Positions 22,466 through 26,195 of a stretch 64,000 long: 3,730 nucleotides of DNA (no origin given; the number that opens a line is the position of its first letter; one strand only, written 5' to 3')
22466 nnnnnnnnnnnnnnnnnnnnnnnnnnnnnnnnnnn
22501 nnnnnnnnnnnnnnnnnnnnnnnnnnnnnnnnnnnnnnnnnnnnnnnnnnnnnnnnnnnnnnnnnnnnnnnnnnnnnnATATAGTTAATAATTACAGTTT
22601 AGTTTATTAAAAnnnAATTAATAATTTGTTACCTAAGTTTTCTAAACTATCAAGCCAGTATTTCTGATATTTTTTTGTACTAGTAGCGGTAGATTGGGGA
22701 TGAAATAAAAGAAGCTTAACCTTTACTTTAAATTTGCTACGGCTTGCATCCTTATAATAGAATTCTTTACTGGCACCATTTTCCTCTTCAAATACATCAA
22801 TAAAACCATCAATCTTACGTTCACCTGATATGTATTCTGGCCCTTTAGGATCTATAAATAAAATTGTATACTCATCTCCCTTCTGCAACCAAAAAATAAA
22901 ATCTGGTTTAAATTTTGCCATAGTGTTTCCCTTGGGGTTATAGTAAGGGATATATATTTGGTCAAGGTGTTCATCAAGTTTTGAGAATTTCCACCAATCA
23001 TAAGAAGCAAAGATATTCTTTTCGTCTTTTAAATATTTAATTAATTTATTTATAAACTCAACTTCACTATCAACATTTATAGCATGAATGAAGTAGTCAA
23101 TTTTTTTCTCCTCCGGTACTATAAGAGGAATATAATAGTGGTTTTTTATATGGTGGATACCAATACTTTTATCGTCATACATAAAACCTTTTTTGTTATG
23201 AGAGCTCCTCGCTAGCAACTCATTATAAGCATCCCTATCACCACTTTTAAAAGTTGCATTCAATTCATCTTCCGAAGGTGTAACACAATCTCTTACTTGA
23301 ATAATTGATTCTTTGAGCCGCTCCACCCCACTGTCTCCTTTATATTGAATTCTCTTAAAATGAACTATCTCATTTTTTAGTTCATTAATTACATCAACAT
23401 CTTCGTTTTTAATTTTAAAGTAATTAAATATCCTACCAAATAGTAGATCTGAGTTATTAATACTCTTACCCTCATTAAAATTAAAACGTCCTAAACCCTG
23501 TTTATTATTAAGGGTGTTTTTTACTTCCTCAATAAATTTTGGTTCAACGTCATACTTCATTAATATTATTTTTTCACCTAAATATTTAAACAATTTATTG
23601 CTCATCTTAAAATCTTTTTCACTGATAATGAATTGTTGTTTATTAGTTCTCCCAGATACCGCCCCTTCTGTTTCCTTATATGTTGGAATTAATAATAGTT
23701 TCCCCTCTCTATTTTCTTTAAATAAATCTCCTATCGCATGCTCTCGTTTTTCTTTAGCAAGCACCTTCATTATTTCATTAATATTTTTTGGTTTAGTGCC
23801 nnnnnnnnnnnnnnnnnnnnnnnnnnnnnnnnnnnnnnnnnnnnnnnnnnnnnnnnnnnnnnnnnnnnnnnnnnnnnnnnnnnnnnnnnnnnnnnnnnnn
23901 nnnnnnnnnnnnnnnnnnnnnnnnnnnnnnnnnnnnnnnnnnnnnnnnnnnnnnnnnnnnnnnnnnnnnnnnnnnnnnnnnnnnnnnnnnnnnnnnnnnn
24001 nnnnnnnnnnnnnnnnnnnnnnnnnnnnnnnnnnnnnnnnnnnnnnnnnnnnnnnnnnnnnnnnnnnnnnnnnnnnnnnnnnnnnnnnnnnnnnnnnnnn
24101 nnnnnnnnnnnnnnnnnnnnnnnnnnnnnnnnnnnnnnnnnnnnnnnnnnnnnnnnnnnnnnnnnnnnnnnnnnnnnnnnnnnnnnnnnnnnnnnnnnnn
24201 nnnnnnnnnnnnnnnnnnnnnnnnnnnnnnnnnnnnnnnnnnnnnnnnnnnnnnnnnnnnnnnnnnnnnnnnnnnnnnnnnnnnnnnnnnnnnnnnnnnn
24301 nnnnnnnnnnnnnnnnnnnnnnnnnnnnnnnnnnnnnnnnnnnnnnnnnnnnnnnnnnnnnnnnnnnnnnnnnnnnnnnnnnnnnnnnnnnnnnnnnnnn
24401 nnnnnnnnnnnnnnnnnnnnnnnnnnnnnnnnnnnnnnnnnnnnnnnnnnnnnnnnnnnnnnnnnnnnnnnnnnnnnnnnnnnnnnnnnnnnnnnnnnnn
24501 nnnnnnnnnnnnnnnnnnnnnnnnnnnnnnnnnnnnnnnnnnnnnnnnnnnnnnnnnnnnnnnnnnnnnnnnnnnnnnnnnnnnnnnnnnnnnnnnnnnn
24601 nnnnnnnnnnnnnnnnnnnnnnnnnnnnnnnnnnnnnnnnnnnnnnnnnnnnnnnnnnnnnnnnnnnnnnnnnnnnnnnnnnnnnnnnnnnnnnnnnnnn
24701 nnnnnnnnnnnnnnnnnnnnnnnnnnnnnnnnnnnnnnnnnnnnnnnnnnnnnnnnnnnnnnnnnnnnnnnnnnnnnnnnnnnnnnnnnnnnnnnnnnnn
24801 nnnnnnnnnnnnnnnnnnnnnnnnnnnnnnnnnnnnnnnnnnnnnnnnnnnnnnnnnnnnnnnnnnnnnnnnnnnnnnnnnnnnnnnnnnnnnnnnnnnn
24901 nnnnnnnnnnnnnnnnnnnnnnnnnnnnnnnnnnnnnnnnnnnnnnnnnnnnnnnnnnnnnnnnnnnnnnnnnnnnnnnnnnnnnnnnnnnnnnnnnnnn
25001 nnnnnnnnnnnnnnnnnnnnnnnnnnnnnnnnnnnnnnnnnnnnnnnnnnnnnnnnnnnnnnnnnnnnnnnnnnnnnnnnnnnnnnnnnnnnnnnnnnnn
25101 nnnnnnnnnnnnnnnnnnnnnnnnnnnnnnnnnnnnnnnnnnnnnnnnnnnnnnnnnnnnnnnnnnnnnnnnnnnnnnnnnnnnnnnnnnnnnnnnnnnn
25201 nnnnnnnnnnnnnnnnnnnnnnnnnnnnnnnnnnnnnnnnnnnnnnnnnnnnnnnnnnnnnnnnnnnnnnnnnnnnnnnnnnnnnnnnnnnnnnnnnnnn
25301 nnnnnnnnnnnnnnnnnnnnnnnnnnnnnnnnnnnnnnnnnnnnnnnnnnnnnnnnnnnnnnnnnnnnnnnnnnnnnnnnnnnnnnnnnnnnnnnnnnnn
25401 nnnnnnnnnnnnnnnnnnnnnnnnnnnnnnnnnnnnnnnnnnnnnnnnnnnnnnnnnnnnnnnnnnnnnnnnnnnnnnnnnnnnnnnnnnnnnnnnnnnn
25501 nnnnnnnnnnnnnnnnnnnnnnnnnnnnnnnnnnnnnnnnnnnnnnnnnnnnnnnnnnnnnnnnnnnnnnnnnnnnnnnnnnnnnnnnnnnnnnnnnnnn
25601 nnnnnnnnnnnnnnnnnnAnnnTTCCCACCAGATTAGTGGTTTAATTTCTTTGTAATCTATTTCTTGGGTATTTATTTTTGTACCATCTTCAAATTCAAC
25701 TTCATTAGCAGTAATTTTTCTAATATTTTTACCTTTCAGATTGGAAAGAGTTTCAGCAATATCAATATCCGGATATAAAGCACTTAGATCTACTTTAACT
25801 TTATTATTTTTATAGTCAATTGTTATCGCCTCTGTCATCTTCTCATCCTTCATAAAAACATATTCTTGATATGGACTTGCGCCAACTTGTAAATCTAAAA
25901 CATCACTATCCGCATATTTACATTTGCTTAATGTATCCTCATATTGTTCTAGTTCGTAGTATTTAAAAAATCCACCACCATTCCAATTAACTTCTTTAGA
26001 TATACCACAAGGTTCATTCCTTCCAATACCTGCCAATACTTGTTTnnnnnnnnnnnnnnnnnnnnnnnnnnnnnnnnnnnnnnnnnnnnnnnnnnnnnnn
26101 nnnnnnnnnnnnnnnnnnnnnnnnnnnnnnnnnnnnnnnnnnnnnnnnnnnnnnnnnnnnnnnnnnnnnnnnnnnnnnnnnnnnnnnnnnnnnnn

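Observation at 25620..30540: Mosaic tandem duplication of the Mod methyltransferase: conserved ends, divergent catalytic/TRD core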

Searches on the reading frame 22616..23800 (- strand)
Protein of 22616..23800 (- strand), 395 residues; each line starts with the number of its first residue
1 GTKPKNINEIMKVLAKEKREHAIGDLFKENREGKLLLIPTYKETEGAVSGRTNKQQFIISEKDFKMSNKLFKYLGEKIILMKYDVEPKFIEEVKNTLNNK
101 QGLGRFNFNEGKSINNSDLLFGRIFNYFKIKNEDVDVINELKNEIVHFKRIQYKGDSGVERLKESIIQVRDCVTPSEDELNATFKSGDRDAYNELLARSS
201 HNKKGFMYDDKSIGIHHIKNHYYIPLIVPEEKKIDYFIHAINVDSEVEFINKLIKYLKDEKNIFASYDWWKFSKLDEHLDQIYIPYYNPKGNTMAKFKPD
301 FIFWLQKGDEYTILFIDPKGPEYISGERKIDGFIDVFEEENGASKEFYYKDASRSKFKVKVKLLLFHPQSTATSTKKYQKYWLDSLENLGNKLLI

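Call 72: search_protein_families(library=pfam, proteins=[window:22616-23800:-], max_evalue=5)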
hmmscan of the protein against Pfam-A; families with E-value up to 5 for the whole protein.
window:22616-23800:- (395 aa): 0 families

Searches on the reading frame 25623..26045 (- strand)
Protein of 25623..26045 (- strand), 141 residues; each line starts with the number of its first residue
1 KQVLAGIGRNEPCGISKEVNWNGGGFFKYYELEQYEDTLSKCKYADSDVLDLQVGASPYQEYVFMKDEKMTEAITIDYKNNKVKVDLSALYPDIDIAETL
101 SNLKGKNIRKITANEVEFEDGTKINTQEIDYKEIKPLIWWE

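Call 72: search_protein_families(library=pfam, proteins=[window:25623-26045:-], max_evalue=5)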
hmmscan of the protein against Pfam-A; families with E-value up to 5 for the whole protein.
window:25623-26045:- (141 aa): 0 families
